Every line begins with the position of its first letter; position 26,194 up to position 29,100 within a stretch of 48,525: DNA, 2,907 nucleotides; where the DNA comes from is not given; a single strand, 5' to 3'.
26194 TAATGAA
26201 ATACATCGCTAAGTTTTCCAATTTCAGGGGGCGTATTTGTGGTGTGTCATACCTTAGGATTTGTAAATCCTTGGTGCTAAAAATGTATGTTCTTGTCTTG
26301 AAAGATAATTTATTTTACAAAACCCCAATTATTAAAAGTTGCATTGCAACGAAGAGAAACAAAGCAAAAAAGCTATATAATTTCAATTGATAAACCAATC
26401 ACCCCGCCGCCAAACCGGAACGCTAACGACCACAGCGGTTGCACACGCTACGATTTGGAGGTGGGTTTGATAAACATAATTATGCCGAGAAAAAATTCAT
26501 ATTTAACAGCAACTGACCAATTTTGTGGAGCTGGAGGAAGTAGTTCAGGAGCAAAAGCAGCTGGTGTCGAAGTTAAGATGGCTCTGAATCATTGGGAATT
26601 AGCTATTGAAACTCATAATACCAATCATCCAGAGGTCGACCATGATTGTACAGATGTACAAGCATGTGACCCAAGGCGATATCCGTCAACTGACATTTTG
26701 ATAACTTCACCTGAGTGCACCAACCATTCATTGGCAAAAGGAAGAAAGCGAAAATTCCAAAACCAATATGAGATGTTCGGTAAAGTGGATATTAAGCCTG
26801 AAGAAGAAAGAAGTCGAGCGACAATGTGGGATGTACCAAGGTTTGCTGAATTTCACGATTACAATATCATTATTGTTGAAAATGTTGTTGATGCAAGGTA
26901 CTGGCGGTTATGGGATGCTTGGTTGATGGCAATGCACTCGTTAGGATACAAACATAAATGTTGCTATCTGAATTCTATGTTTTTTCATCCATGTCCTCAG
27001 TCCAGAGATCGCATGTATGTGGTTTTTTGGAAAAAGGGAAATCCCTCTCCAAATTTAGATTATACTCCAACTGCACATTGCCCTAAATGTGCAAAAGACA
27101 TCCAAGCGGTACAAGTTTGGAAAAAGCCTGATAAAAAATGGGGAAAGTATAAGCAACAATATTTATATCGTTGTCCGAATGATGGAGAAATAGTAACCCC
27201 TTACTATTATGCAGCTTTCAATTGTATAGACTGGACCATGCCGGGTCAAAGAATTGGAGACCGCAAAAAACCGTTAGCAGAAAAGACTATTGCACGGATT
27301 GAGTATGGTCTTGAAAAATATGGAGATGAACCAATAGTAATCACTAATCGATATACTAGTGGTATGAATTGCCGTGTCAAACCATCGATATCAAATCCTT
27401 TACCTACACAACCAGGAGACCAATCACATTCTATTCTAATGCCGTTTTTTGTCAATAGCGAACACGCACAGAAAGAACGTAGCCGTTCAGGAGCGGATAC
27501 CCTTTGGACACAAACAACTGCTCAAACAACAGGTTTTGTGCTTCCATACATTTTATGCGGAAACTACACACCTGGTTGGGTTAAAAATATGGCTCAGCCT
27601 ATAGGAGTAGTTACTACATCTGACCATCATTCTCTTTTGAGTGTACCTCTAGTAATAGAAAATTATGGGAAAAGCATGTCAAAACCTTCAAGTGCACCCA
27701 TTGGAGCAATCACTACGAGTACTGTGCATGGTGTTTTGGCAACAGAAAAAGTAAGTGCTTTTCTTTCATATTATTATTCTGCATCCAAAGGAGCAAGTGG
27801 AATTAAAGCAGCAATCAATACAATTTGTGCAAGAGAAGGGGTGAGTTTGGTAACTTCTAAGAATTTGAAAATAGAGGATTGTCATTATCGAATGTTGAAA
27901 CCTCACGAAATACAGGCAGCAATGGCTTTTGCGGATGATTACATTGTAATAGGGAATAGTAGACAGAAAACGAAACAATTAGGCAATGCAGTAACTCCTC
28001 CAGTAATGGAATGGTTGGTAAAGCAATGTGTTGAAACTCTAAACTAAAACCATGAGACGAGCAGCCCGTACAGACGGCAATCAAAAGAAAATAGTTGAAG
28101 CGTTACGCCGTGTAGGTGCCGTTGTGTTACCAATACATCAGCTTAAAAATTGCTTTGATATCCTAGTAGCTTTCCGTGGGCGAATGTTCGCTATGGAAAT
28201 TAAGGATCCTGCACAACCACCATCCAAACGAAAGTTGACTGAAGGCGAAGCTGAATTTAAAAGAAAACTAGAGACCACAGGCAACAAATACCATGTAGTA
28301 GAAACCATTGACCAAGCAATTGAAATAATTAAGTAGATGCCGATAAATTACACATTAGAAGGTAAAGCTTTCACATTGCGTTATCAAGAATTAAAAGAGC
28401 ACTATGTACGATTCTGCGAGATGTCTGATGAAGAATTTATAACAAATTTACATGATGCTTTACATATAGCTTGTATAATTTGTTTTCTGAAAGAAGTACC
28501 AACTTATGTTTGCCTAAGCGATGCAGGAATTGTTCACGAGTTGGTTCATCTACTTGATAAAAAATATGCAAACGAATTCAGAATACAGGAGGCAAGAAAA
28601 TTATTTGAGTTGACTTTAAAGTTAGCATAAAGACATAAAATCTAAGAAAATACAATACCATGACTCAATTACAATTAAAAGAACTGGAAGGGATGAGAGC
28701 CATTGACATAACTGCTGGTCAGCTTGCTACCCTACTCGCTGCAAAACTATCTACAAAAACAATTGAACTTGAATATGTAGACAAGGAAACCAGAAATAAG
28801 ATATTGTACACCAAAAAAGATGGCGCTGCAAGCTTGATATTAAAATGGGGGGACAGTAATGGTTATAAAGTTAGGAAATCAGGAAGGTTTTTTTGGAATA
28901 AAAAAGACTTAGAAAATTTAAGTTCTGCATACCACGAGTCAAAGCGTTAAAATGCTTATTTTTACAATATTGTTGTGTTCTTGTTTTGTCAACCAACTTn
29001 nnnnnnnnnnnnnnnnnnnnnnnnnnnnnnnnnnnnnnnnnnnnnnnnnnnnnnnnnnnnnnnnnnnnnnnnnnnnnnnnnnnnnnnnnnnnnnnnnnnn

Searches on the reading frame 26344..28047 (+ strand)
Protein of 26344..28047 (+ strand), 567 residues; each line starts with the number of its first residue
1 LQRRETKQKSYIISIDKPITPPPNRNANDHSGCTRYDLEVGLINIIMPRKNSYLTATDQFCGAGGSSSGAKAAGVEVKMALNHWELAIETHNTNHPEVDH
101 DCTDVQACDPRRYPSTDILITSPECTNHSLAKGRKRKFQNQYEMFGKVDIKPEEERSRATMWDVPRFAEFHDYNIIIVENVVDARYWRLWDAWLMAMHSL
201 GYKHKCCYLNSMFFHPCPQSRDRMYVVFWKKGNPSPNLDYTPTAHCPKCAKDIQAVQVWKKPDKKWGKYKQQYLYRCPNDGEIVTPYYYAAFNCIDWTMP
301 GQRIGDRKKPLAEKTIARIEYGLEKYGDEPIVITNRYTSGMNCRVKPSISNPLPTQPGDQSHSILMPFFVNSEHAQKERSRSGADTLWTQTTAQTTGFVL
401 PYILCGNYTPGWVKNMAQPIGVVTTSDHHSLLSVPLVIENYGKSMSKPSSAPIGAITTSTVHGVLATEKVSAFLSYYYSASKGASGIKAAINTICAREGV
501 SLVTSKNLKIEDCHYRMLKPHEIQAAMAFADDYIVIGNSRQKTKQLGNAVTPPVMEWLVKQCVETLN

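Call 13: search_protein_families(library=pfam, proteins=[window:26344-28047:+], max_evalue=0.01)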
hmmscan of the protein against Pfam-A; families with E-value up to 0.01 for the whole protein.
window:26344-28047:+ (567 aa): 1 family
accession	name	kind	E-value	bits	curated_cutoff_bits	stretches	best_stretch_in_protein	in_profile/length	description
PF00145.23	DNA_methylase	-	5.3e-28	98.8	22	2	57-236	4-168/324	C-5 cytosine-specific DNA methylase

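Call 14: search_protein_families(library=phrogs, proteins=[window:26344-28047:+], max_evalue=0.01)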
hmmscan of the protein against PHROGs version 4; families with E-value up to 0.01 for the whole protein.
window:26344-28047:+ (567 aa): 8 families
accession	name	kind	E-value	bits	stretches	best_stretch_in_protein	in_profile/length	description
phrog_116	-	other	7.3e-64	217.4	1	48-566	202-493/779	DNA methyltransferase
phrog_5999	-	other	1.5e-25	90.3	1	54-141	3-92/109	DNA methyltransferase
phrog_363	-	other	1.5e-17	64.7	1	40-228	40-213/327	DNA methyltransferase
phrog_23072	-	other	1.2e-14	55.7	1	467-561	282-386/400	DNA methyltransferase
phrog_29443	-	unknown function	2.3e-09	37.8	1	57-136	6-89/273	-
phrog_13621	-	unknown function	1.5e-08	35.6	1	508-562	47-108/121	-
phrog_36001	-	unknown function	2.5e-06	27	1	55-112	19-76/715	-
phrog_16528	-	other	0.0023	18.5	1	419-564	102-219/236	DNA methyltransferase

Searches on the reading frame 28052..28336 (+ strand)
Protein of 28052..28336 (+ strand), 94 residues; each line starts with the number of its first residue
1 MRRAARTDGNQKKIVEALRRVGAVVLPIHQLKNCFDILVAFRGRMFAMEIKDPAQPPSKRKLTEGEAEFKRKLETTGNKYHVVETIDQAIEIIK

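Call 13: search_protein_families(library=pfam, proteins=[window:28052-28336:+], max_evalue=0.01)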
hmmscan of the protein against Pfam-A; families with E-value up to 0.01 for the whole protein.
window:28052-28336:+ (94 aa): 0 families

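Call 14: search_protein_families(library=phrogs, proteins=[window:28052-28336:+], max_evalue=0.01)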
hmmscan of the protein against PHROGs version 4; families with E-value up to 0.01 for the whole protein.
window:28052-28336:+ (94 aa): 3 families
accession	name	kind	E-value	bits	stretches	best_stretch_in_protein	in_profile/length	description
phrog_93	-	DNA, RNA and nucleotide metabolism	1.2e-07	31.8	1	11-94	358-439/613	endonuclease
phrog_5702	-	DNA, RNA and nucleotide metabolism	0.0013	19.7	0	37-94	10-64/70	Holliday junction resolvase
phrog_824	-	unknown function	0.0017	19.3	0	37-94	117-172/265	-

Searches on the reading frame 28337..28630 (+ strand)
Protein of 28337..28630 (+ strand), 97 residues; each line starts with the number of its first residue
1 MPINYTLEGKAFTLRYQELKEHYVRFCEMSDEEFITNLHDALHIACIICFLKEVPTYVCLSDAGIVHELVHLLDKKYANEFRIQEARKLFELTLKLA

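Call 13: search_protein_families(library=pfam, proteins=[window:28337-28630:+], max_evalue=0.01)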
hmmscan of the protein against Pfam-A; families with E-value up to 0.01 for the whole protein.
window:28337-28630:+ (97 aa): 0 families

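Call 14: search_protein_families(library=phrogs, proteins=[window:28337-28630:+], max_evalue=0.01)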
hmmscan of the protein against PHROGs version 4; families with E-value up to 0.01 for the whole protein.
window:28337-28630:+ (97 aa): 1 family
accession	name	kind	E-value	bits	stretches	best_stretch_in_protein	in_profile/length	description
phrog_7083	-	unknown function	9.5e-20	71.9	1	9-96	16-105/106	-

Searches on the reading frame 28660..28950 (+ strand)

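Call 13: search_protein_families(library=pfam, proteins=[window:28660-28950:+], max_evalue=0.01)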
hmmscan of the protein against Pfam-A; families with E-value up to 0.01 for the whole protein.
window:28660-28950:+ (96 aa): 0 families

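Call 14: search_protein_families(library=phrogs, proteins=[window:28660-28950:+], max_evalue=0.01)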
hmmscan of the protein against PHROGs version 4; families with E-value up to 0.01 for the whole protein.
window:28660-28950:+ (96 aa): 1 family
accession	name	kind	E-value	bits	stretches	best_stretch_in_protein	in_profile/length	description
phrog_2521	-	unknown function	0.007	17.6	1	1-51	1-49/88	-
